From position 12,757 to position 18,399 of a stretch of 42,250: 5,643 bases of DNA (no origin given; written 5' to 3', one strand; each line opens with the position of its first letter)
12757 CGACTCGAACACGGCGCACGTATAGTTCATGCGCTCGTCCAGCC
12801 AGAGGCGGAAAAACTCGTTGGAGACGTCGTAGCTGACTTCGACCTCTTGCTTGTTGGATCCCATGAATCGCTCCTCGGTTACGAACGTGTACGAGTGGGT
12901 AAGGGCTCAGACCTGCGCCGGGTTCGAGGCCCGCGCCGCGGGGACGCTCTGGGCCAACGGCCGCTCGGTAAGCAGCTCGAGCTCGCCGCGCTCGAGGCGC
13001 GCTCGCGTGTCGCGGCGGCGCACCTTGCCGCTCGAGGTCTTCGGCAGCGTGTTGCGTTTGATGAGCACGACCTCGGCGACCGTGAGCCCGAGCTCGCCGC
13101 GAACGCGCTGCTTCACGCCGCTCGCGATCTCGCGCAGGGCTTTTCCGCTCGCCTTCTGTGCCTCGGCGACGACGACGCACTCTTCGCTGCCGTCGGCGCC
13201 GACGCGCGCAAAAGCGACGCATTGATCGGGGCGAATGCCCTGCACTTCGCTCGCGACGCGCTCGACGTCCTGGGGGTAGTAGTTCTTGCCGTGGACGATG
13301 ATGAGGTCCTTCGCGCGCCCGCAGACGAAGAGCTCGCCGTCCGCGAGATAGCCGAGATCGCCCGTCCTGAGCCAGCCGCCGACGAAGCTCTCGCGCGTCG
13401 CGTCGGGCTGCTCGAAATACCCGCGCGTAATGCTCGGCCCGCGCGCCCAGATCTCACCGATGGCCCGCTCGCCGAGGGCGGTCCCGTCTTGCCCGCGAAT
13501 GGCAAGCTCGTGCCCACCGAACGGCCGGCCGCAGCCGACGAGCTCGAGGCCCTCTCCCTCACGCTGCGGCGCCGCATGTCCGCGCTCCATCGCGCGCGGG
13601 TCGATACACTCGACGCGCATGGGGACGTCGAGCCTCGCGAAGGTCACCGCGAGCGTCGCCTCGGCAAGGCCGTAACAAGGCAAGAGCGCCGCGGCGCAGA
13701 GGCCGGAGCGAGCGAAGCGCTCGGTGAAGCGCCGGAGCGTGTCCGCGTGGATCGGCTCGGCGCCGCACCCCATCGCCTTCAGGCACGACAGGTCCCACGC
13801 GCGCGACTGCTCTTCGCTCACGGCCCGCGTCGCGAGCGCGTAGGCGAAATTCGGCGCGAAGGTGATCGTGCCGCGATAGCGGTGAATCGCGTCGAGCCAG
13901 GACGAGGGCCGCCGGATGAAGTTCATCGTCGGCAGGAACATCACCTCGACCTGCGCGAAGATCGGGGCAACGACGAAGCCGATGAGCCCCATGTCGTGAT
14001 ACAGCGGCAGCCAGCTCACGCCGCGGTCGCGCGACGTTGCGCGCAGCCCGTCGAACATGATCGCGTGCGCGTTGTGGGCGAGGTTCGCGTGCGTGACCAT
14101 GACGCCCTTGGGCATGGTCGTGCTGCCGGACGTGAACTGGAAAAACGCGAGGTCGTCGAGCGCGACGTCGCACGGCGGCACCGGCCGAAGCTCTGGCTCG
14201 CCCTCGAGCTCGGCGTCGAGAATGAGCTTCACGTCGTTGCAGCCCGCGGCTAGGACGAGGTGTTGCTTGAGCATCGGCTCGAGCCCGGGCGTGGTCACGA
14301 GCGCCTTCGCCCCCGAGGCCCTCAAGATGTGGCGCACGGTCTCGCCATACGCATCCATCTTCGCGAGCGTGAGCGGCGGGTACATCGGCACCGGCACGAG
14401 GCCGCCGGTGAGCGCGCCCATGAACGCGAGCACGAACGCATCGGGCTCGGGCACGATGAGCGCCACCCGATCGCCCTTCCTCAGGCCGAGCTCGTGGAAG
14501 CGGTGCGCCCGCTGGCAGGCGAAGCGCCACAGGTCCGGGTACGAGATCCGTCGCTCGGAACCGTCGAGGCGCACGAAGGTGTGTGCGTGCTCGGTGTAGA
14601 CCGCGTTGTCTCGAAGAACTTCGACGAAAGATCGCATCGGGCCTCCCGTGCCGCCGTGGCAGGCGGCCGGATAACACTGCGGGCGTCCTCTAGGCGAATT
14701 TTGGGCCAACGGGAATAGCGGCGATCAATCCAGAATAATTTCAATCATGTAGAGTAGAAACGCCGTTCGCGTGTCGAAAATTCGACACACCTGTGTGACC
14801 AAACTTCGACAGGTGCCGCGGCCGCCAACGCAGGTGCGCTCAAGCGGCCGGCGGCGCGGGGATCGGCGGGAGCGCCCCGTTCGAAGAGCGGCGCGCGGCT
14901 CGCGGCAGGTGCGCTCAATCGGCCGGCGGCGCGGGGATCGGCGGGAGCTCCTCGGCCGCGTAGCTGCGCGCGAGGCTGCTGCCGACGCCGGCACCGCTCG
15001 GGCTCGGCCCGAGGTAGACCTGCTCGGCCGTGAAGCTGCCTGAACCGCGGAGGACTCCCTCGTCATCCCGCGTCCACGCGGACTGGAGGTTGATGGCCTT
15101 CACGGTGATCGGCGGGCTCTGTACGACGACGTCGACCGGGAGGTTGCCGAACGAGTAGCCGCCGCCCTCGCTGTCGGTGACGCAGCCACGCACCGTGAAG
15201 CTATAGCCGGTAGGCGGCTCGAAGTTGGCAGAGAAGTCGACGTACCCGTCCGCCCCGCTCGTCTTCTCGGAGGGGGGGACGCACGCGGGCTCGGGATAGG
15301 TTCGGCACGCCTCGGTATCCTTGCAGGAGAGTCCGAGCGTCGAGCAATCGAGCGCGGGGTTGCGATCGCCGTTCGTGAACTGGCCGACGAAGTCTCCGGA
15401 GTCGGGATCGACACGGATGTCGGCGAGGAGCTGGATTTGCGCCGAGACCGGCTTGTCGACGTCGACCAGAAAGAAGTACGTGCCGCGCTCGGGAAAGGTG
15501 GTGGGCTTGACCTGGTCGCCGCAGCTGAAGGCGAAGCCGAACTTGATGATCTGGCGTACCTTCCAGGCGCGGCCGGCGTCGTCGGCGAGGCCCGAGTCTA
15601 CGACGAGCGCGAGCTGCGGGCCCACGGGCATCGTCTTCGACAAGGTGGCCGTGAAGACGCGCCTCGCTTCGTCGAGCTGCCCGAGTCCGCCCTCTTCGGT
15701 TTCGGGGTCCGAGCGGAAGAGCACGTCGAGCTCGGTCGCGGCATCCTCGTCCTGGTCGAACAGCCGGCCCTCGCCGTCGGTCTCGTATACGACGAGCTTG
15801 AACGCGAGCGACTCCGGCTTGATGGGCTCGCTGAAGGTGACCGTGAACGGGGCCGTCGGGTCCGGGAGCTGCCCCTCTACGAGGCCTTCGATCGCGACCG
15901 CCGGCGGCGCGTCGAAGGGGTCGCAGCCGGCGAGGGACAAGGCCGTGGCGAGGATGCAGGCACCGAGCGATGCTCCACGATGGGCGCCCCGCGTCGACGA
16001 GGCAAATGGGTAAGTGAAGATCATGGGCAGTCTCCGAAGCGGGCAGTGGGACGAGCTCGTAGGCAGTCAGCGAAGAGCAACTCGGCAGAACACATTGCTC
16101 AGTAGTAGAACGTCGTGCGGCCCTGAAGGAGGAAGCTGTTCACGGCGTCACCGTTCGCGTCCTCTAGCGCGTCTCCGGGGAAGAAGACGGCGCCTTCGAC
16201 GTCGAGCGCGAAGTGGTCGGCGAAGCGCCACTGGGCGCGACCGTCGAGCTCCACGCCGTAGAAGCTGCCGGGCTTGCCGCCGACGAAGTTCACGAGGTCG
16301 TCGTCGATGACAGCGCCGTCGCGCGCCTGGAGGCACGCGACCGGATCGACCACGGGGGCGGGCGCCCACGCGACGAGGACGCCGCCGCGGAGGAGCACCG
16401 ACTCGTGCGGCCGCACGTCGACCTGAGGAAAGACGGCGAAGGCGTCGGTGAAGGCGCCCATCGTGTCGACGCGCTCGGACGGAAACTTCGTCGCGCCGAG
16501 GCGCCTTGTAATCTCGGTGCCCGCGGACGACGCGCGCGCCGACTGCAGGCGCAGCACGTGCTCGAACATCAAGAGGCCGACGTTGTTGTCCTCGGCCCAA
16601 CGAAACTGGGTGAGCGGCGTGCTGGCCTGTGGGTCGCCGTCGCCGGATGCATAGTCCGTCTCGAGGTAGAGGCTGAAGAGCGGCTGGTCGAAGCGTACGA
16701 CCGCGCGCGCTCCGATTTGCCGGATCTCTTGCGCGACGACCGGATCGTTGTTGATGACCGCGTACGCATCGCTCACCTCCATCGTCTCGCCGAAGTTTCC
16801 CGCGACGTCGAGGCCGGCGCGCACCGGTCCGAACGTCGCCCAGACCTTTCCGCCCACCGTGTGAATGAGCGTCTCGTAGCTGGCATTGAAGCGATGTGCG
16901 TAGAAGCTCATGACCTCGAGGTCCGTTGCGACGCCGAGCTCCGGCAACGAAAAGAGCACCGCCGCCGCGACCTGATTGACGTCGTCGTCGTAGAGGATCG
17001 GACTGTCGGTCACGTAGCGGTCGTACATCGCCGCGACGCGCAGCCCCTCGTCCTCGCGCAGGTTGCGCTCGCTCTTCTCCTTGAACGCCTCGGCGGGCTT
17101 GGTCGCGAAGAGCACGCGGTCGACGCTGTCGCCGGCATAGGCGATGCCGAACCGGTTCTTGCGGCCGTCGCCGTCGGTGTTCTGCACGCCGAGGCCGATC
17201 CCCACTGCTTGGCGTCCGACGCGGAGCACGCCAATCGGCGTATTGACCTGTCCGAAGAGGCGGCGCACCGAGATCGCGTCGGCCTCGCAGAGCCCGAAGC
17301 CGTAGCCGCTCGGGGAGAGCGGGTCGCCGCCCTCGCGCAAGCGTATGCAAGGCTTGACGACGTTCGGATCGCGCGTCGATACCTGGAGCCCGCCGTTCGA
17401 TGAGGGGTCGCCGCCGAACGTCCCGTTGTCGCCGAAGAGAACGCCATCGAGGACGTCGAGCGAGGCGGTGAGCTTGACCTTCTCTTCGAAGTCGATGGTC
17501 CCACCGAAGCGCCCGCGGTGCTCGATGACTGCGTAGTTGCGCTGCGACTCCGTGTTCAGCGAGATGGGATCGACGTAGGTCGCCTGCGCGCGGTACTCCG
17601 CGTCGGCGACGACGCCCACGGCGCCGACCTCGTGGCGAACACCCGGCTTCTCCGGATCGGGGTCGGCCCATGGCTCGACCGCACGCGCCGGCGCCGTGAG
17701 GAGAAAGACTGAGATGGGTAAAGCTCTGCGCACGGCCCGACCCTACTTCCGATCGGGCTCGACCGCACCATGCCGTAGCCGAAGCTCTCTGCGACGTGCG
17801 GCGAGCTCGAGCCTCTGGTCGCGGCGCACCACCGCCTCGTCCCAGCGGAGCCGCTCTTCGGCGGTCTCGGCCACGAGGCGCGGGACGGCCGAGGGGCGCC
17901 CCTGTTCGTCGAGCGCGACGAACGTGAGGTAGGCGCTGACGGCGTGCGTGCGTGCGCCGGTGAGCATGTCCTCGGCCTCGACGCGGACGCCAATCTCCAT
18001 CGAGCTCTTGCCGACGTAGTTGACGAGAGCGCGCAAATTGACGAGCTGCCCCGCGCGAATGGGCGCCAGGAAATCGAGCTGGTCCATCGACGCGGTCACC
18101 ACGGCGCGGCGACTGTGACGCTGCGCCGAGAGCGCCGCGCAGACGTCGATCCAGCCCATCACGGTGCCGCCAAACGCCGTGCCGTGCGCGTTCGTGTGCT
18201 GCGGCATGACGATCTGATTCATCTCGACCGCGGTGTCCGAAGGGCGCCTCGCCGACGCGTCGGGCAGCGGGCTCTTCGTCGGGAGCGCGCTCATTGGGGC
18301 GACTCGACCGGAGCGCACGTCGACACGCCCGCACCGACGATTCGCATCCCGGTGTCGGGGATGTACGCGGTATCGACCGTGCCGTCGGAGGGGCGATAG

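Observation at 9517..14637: FAAL / CMAS methyltransferase / ACP / soluble di-iron acyl-ACP desaturase / ketosynthase: a mycolate-tailoring-like enzyme set packed as one cassette in a myxobacterium-like genome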

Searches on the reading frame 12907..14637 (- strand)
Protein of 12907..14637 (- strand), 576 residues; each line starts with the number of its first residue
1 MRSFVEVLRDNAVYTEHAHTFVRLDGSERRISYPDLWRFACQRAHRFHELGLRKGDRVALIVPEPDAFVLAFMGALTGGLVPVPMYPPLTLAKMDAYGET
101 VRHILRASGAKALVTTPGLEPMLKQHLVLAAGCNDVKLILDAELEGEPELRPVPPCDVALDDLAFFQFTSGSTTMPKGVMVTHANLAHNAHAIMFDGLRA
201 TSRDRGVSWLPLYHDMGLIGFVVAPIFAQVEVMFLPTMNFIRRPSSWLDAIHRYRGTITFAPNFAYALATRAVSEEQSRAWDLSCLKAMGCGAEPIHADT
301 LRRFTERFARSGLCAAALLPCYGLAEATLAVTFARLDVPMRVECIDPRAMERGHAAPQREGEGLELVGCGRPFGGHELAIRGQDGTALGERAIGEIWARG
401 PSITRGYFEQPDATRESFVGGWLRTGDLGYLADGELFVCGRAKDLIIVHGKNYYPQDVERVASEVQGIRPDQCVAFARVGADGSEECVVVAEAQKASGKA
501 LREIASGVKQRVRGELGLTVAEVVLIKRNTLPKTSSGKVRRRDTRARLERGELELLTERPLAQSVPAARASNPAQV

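Call 5: search_protein_families(library=pfam, proteins=[window:12907-14637:-], max_evalue=0.01)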
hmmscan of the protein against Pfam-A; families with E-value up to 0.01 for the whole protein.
window:12907-14637:- (576 aa): 3 families
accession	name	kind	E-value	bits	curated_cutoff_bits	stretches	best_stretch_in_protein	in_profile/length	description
PF00501.34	AMP-binding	-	1e-67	229.1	29.9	1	19-408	11-384/384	AMP-binding enzyme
PF23024.1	AMP-dom_DIP2-like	-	6.9e-07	29.7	27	1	444-553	2-105/110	Disco-interacting protein 2-like, AMP domain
PF14535.12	AMP-binding_C_2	-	1.2e-05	25.9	25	1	450-541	1-91/96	AMP-binding enzyme C-terminal domain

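Call 6: search_protein_families(library=ncbifam, proteins=[window:12907-14637:-], max_evalue=0.01)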
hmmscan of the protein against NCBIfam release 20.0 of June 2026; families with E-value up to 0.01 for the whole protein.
window:12907-14637:- (576 aa): 106 families (the best 25 are shown)
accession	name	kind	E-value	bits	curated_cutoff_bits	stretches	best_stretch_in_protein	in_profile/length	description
NF006624.1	PRK09192.1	subfamily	2.6e-148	494.9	600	1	29-552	43-564/567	fatty acyl-AMP ligase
NF005850.0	PRK07768.1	subfamily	1.4e-129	432.9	572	1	1-549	1-544/545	long-chain-fatty-acid--CoA ligase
NF004282.0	PRK05691.1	subfamily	2.5e-115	385.6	4090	1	5-568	12-578/4334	non-ribosomal peptide synthase/polyketide synthase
NF004509.1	PRK05850.1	subfamily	6.7e-104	348.2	775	1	5-552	6-572/578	fatty-acid--AMP ligase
NF009124.0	PRK12476.1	subfamily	8.1e-89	298.4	922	1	53-553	90-609/612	fatty acyl-AMP ligase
NF038337.1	FAAL_FadD21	exception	9.7e-86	288.5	1100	1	26-547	34-568/579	fatty-acid--AMP ligase FAAL21/FadD21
NF038339.3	FAAL_FadD32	equivalog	2.5e-85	286.8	975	2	25-418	47-438/625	long-chain-fatty-acid--AMP ligase FadD32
NF040633.1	FadD32_Coryne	exception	2.7e-85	286.9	875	2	159-544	199-608/614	FadD32-like long-chain-fatty-acid--AMP ligase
NF004510.0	PRK05851.1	equivalog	8e-82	275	621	1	157-551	148-523/525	long-chain-fatty acid--ACP ligase MbtM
NF038338.1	FAAL_FadD28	exception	2.9e-77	260.4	1100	1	23-543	31-565/580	fatty-acid--AMP ligase FAAL28/FadD28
NF004837.0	PRK06187.1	subfamily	1.1e-61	208.7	476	1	7-552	13-526/531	long-chain-fatty-acid--CoA ligase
NF004511.1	PRK05852.1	equivalog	1.5e-54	185.5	650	1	17-546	14-502/505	FadD7 family fatty acid--CoA ligase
NF004114.0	PRK05605.1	equivalog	1.5e-45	155.6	766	3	388-550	414-571/575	long-chain-fatty-acid--CoA ligase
NF005702.0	PRK07514.1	subfamily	3.2e-45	154.4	558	1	14-545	14-497/506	malonyl-CoA synthase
NF006182.0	PRK08316.1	subfamily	6.4e-45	153.6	663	2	27-327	33-324/523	fatty acyl-CoA synthetase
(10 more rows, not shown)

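Call 33: search_solved_structures(query=window:12907-14637:-, max_evalue=1e-30, show_alignments=2)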
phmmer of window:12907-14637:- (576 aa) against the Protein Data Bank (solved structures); distinct sequences matched with E-value up to 1e-30: 23.
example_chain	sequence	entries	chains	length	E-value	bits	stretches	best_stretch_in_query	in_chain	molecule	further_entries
3pbk_A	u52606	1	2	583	6.6e-100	338.2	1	27-552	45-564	Fatty Acyl-Adenylate Ligase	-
7r7g_A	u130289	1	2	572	5.5e-98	331.8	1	28-555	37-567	Polyketide synthase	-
7r7e_A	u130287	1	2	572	6.1e-98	331.7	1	28-555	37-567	Polyketide synthase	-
7r7f_A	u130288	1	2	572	1.4e-97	330.5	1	28-555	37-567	Polyketide synthase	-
3kxw_A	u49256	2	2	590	2.9e-77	263.4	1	2-548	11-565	Saframycin Mx1 synthetase B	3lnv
8hd4_A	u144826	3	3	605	4.4e-77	262.8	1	53-562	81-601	Long-chain-fatty-acid--AMP ligase FadD23 | Fatty-acid-CoA ligase FadD23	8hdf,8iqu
6ulw_A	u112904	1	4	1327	5.6e-70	239.4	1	8-555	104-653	Amino acid adenylation domain-containing protein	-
6ulx_A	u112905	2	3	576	8.4e-70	238.8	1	8-551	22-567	Amino acid adenylation domain-containing protein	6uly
5d6j_A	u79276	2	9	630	1.4e-68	234.8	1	45-553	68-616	Acyl-CoA synthase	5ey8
5icr_A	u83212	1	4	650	1.6e-68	234.6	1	45-553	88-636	Acyl-CoA synthase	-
4r0m_B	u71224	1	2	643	1.1e-64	221.9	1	2-552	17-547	McyG protein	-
7wua_A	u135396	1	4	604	1.7e-63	218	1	53-545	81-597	Acyl-CoA synthase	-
5hm3_A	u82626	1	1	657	2.2e-63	217.6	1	45-553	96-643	Long-chain-fatty-acid--AMP ligase FadD32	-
5ey9_A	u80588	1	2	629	1.1e-62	215.3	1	25-553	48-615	Long-chain-fatty-acid--AMP ligase FadD32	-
8hcz_A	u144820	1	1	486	8.5e-60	205.8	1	53-446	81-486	Long-chain-fatty-acid--AMP ligase FadD23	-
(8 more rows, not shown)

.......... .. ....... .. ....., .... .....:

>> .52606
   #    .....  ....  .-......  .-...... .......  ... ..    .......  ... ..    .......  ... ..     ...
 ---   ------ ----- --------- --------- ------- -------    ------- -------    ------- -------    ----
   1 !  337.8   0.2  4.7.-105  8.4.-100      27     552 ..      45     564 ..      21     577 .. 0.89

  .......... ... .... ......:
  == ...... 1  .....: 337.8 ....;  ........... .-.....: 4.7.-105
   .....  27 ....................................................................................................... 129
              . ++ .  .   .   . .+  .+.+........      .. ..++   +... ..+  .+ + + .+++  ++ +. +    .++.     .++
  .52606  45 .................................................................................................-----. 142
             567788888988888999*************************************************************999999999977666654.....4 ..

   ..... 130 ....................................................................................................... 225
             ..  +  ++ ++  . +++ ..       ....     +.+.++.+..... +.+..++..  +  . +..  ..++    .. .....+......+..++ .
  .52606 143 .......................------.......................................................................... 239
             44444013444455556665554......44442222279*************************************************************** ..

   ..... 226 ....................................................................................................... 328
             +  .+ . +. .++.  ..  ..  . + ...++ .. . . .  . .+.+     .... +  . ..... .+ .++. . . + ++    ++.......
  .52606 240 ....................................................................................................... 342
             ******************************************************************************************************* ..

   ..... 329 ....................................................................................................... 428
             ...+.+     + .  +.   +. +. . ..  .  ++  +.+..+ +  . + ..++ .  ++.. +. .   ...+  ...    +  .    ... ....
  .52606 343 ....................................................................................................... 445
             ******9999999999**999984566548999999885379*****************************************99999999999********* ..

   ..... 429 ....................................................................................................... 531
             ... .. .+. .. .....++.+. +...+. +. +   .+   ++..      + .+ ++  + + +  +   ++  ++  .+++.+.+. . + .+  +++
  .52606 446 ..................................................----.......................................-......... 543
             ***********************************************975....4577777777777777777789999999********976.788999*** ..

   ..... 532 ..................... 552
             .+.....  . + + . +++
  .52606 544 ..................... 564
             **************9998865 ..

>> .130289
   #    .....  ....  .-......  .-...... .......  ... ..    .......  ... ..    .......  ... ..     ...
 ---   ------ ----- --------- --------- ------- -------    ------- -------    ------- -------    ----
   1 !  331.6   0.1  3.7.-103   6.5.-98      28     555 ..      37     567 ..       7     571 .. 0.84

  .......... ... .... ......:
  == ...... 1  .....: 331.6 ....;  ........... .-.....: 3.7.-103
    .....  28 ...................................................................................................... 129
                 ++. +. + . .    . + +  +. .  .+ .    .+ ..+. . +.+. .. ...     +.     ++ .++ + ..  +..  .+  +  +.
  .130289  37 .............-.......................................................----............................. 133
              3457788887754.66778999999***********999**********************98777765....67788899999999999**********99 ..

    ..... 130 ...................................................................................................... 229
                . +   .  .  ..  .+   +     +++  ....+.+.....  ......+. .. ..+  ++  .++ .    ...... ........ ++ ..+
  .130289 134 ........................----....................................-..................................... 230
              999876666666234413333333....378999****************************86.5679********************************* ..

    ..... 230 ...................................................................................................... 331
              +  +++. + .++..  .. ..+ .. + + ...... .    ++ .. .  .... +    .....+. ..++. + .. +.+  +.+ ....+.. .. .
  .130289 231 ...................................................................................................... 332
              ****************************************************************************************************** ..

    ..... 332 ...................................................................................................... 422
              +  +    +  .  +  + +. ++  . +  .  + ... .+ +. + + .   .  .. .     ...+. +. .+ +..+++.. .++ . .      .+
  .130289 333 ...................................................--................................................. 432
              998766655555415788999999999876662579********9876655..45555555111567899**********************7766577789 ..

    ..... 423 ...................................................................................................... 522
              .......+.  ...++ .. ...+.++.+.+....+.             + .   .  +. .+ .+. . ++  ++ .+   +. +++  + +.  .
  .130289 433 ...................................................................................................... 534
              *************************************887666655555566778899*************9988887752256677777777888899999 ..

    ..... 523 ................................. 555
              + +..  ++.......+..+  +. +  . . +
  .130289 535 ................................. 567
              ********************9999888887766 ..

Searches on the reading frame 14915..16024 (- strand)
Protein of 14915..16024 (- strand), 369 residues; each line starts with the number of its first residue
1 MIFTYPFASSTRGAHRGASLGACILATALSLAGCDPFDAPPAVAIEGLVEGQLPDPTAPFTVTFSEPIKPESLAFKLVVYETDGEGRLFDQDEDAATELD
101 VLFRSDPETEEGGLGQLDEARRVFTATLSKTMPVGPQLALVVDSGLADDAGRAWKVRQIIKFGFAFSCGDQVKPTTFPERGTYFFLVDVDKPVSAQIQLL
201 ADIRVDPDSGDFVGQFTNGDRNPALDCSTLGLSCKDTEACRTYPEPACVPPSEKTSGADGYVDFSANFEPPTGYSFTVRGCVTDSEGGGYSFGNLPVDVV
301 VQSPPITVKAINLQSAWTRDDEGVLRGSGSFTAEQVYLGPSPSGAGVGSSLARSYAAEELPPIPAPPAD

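Call 5: search_protein_families(library=pfam, proteins=[window:14915-16024:-], max_evalue=0.01)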
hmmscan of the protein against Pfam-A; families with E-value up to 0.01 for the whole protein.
window:14915-16024:- (369 aa): 1 family
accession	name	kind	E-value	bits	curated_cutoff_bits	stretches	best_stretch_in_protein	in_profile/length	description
PF13205.12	Big_5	-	0.00027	22.1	23.6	0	245-288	48-93/105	Bacterial Ig-like domain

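Call 6: search_protein_families(library=ncbifam, proteins=[window:14915-16024:-], max_evalue=0.01)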
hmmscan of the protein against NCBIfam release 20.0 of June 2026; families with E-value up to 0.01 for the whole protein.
window:14915-16024:- (369 aa): 0 families

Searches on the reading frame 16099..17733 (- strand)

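Call 5: search_protein_families(library=pfam, proteins=[window:16099-17733:-], max_evalue=0.01)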
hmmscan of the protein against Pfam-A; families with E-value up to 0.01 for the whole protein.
window:16099-17733:- (544 aa): 1 family
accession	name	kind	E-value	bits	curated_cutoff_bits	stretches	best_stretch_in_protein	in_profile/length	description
PF13372.12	Alginate_exp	-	1.6e-05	24.3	25.2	1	486-532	344-390/395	Alginate export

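Call 6: search_protein_families(library=ncbifam, proteins=[window:16099-17733:-], max_evalue=0.01)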
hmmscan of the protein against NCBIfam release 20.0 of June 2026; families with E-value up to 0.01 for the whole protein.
window:16099-17733:- (544 aa): 1 family
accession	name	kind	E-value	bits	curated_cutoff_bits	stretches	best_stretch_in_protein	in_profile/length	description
TIGR04551.1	TIGR04551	subfamily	6.8e-18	64.8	300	1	62-216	46-180/519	TIGR04551 family protein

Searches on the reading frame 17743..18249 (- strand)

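Call 5: search_protein_families(library=pfam, proteins=[window:17743-18249:-], max_evalue=0.01)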
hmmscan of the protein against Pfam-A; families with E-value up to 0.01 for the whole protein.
window:17743-18249:- (168 aa): 1 family
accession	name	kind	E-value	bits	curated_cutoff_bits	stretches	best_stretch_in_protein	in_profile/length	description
PF03061.28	4HBT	-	1.8e-18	67.1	20.6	1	22-97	1-77/79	Thioesterase superfamily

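Call 6: search_protein_families(library=ncbifam, proteins=[window:17743-18249:-], max_evalue=0.01)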
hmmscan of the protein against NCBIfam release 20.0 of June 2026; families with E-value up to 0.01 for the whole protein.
window:17743-18249:- (168 aa): 5 families
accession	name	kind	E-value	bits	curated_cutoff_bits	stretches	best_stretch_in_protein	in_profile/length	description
NF007970.0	PRK10694.1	equivalog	1.5e-16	60.5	162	1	10-123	14-130/133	acyl-CoA thioester hydrolase YciA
TIGR02286.1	PaaD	equivalog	1.9e-06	28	118.9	1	10-92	18-98/114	hydroxyphenylacetyl-CoA thioesterase PaaI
TIGR00369.1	unchar_dom_1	domain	8.3e-05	22.7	36.6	1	5-100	15-112/117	hotdog fold thioesterase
NF052388.1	Lys_ferment_KAL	equivalog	0.0003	21.1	160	1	52-90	48-86/120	3-aminobutyryl-CoA ammonia lyase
NF009476.0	PRK12839.1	equivalog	0.0041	15.3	940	1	24-95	161-236/572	FAD-dependent oxidoreductase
